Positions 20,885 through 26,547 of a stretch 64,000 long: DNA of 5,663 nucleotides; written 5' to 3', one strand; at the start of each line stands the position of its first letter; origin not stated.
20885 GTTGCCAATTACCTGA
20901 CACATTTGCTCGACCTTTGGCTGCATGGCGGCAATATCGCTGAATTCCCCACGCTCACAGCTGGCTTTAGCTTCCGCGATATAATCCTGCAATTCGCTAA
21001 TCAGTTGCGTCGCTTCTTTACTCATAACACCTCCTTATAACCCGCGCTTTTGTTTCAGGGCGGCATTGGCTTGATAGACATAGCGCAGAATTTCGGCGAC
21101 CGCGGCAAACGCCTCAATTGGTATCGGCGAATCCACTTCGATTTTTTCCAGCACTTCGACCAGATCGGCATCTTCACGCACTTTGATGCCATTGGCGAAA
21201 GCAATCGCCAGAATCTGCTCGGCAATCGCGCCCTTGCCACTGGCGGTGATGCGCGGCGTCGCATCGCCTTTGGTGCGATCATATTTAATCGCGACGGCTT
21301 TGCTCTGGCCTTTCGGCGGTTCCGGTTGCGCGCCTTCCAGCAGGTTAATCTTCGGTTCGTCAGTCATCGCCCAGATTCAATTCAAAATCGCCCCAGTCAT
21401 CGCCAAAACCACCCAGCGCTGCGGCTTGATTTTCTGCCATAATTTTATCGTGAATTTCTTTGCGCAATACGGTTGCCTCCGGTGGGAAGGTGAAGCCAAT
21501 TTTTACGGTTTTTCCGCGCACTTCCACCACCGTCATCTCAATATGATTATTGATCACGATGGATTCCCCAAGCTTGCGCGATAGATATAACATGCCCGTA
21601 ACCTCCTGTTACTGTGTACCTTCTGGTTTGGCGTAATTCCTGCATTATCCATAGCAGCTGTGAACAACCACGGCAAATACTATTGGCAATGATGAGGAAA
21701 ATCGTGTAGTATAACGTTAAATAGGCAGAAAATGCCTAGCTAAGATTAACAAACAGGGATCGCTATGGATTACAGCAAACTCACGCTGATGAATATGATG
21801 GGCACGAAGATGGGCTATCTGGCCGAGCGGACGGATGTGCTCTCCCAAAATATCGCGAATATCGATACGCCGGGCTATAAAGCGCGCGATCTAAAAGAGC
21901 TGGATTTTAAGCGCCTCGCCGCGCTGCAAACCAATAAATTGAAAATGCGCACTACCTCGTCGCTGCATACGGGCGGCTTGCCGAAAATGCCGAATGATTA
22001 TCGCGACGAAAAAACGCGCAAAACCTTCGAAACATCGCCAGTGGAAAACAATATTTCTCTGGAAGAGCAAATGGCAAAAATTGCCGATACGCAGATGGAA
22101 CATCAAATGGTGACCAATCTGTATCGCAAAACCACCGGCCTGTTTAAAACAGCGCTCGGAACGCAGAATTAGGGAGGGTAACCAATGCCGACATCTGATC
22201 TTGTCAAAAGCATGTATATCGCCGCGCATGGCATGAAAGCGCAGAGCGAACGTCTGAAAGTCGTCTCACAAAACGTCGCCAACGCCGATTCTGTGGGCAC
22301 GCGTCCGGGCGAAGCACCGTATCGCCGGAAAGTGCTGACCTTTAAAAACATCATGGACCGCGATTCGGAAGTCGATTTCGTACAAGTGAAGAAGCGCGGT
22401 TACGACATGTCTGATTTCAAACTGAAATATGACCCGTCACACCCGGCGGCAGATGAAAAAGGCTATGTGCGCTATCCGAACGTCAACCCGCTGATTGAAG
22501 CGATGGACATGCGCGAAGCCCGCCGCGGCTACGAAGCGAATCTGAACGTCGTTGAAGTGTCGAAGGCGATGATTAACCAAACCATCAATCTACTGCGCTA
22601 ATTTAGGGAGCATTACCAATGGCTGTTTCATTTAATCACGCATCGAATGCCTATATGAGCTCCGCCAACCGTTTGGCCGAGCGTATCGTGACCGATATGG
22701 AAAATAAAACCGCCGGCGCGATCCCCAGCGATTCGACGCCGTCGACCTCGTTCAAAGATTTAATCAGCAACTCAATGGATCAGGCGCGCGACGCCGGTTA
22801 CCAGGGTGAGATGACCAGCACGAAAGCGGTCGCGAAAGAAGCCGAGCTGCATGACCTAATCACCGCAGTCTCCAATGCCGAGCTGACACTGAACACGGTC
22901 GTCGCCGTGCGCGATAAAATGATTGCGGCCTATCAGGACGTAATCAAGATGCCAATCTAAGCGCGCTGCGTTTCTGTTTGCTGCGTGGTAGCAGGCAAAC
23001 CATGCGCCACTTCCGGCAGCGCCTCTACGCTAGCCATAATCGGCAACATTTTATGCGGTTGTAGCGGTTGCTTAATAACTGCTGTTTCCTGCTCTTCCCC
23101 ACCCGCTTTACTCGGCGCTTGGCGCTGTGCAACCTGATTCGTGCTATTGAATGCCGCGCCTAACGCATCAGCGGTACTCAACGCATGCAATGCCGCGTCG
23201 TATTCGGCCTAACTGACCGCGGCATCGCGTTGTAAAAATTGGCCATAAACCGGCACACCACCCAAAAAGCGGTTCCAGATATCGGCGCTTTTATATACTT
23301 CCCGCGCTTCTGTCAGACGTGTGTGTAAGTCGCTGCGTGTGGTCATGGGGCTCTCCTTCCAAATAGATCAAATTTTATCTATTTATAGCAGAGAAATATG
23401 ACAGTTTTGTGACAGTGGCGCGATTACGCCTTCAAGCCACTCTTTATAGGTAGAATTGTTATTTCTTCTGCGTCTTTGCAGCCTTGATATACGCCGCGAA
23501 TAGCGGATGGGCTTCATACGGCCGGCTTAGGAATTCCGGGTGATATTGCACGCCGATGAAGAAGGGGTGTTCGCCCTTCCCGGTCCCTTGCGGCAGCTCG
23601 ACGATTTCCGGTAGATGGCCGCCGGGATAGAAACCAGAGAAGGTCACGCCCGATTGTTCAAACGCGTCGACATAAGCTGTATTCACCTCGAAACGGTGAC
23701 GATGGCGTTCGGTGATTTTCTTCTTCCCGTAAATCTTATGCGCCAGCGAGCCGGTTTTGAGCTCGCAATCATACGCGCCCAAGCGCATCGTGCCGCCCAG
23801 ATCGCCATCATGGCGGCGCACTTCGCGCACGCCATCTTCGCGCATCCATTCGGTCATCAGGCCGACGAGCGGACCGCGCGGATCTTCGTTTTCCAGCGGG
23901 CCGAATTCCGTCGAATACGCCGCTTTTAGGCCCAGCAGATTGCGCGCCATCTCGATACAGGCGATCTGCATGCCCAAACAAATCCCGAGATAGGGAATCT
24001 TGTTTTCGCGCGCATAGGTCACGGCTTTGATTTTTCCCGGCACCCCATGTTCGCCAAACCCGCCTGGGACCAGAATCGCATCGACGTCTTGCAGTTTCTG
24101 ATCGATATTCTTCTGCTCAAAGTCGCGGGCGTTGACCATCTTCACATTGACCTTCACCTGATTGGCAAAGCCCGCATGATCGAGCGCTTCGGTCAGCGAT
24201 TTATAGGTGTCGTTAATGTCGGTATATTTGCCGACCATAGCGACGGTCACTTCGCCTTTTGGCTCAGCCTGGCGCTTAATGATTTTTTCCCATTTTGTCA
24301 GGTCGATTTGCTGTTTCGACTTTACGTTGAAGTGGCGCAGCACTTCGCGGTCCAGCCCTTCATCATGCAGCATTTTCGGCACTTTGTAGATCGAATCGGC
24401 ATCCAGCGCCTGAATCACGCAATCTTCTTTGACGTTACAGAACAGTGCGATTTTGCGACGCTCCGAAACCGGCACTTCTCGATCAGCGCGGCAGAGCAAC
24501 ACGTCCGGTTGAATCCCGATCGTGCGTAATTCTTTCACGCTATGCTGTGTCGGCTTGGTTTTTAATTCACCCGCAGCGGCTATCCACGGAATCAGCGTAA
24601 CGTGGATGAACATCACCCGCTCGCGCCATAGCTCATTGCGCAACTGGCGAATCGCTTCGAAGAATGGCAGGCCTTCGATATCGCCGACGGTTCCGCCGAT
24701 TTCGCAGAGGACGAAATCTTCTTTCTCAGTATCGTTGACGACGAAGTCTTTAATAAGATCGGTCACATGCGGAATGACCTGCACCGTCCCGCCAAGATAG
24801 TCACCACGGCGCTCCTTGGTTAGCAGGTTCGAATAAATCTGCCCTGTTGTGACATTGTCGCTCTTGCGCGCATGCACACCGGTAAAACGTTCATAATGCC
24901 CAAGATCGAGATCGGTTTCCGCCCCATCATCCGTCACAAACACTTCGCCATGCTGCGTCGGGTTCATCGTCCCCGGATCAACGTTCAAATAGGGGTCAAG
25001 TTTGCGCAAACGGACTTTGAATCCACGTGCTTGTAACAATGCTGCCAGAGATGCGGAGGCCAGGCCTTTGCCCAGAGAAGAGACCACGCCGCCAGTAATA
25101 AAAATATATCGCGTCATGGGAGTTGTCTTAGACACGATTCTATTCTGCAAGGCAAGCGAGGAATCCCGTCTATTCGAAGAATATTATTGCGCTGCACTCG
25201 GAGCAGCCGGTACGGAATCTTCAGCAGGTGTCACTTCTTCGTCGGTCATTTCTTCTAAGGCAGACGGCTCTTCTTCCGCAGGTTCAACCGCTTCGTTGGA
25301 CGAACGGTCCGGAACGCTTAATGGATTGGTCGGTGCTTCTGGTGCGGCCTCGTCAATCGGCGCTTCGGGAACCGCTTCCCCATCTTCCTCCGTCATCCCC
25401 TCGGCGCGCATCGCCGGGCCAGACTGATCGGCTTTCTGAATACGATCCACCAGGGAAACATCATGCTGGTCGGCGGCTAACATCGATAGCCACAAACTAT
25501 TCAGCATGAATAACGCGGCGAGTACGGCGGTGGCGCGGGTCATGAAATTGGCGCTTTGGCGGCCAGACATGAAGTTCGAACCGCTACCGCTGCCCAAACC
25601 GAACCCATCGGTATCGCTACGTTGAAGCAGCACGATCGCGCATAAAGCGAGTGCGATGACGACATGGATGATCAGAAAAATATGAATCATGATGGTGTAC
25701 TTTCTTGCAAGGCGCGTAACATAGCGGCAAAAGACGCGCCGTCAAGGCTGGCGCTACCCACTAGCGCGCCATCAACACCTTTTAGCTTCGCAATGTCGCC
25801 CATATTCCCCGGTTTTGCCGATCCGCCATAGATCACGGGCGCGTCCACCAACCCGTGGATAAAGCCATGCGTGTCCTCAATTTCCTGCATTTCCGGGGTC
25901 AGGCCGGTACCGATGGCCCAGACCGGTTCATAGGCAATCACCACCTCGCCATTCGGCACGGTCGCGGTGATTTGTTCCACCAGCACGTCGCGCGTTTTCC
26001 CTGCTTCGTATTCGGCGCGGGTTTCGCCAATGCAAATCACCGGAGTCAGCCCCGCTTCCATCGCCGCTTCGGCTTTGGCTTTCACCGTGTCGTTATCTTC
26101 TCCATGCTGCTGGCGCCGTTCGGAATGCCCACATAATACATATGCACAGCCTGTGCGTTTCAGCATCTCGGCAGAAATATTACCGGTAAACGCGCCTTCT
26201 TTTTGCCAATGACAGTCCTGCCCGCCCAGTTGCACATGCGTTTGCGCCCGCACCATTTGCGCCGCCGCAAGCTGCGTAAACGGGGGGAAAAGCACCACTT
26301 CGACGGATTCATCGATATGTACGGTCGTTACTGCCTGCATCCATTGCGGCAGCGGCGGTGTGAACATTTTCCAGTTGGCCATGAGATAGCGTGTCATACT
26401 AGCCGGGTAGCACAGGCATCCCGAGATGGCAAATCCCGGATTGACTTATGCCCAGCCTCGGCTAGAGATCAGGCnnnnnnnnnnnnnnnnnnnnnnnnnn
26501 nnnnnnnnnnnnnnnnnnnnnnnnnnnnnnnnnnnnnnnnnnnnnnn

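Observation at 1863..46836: Textbook PhoB-type Pho boxes precede at least six unrelated ORFan genes: a phosphate-starvation regulon made almost entirely of unknowns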

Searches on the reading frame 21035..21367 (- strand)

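Call 12: search_protein_families(library=pfam, proteins=[window:21035-21367:-], max_evalue=0.001)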
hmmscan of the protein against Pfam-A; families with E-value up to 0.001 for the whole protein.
window:21035-21367:- (110 aa): 1 family
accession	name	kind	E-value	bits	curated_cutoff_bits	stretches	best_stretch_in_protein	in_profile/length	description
PF01312.24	Bac_export_2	-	4.8e-15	56.1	24.4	1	24-97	262-335/335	FlhB HrpN YscU SpaS Family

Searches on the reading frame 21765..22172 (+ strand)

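Call 12: search_protein_families(library=pfam, proteins=[window:21765-22172:+], max_evalue=0.001)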
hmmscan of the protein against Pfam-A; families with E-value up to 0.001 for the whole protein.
window:21765-22172:+ (135 aa): 1 family
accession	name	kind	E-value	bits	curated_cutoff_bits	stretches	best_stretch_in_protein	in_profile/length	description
PF00460.25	Flg_bb_rod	-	8.8e-07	29.2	20.7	1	20-39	12-31/31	Flagella basal body rod protein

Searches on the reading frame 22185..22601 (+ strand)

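Call 12: search_protein_families(library=pfam, proteins=[window:22185-22601:+], max_evalue=0.001)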
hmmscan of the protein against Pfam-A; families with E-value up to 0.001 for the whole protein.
window:22185-22601:+ (138 aa): 2 families
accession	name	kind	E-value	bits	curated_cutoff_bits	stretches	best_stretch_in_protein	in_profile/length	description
PF06429.18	Flg_bbr_C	-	5.6e-09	35.8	23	1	92-136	2-46/46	Flagellar basal body rod FlgEFG protein C-terminal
PF00460.25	Flg_bb_rod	-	3.7e-07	30.4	20.7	1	10-38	1-29/31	Flagella basal body rod protein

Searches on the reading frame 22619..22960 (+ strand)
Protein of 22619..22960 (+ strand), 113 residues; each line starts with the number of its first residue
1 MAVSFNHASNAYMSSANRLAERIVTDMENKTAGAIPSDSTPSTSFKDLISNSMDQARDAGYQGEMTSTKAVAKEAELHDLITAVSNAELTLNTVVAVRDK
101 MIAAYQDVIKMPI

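Call 12: search_protein_families(library=pfam, proteins=[window:22619-22960:+], max_evalue=0.001)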
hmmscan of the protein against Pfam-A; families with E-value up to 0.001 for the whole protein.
window:22619-22960:+ (113 aa): 1 family
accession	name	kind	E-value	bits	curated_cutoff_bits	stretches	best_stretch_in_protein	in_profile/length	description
PF02049.23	FliE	-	1.3e-17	64.1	22.4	1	32-113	7-89/89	Flagellar hook-basal body complex protein FliE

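Call 56: find_encoding_contigs(protein=window:22619-22960:+, flank=1500, max_places=10)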
Protein window:22619-22960:+ (113 aa): 21 contigs read that carry it; 8 places shown.
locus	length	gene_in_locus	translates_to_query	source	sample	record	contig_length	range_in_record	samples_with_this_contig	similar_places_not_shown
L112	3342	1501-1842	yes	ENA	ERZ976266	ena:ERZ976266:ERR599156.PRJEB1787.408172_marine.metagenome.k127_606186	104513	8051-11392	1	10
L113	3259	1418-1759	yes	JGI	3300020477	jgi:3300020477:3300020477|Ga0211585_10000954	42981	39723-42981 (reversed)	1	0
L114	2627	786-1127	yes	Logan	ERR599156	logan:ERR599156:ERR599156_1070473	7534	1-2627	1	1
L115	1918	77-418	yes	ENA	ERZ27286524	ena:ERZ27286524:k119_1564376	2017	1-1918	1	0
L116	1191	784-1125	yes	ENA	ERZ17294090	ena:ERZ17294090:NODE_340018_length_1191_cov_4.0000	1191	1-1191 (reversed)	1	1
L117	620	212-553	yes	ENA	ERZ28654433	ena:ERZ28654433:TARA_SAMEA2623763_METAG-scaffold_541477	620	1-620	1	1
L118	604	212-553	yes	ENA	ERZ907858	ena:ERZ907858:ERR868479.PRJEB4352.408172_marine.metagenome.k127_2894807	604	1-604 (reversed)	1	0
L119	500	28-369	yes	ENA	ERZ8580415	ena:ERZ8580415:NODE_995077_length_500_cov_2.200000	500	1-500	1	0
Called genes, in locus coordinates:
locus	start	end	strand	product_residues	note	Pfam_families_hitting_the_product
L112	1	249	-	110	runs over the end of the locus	PF01312:Bac_export_2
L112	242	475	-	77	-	PF02599:CsrA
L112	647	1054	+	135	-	PF00460:Flg_bb_rod (weak)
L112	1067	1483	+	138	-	PF00460:Flg_bb_rod (weak), PF06429:Flg_bbr_C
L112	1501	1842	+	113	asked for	PF02049:FliE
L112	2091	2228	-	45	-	-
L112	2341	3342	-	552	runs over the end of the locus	PF06418:CTP_synth_N, PF00117:GATase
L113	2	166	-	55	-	?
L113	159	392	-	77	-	PF02599:CsrA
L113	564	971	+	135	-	PF00460:Flg_bb_rod (weak)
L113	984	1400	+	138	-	PF00460:Flg_bb_rod (weak), PF06429:Flg_bbr_C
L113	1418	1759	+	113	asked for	PF02049:FliE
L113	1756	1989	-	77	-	-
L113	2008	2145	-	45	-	-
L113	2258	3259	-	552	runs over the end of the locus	PF06418:CTP_synth_N, PF00117:GATase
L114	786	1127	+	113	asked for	PF02049:FliE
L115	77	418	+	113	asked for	PF02049:FliE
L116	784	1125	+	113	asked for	PF02049:FliE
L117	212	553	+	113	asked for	PF02049:FliE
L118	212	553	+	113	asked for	PF02049:FliE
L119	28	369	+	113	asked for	PF02049:FliE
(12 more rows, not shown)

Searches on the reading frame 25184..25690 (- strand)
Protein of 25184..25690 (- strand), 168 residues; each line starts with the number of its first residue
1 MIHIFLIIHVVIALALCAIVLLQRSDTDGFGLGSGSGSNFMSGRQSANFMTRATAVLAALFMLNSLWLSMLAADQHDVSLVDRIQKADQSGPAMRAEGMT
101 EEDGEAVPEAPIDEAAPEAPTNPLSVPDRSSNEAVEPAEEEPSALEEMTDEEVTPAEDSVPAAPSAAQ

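Call 13: search_protein_families(library=pfam, proteins=[window:25184-25690:-], max_evalue=0.001)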
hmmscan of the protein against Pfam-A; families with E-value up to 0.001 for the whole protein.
window:25184-25690:- (168 aa): 1 family
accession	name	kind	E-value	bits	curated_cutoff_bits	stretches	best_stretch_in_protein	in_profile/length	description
PF03840.19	SecG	-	2.4e-18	66.4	29.2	1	4-70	1-69/70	Preprotein translocase SecG subunit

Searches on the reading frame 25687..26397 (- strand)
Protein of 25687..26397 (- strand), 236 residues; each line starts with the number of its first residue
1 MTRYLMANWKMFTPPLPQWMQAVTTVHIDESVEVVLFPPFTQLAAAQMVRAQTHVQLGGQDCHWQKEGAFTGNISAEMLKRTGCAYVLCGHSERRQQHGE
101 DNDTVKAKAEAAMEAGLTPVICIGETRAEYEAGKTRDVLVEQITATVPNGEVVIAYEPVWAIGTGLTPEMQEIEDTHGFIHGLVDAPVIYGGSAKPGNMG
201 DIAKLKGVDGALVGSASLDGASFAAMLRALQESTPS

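Call 13: search_protein_families(library=pfam, proteins=[window:25687-26397:-], max_evalue=0.001)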
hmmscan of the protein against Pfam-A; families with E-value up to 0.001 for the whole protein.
window:25687-26397:- (236 aa): 1 family
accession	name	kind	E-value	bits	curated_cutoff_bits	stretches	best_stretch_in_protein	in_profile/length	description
PF00121.24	TIM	-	3.6e-73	246.5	20.1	1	5-229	3-244/245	Triosephosphate isomerase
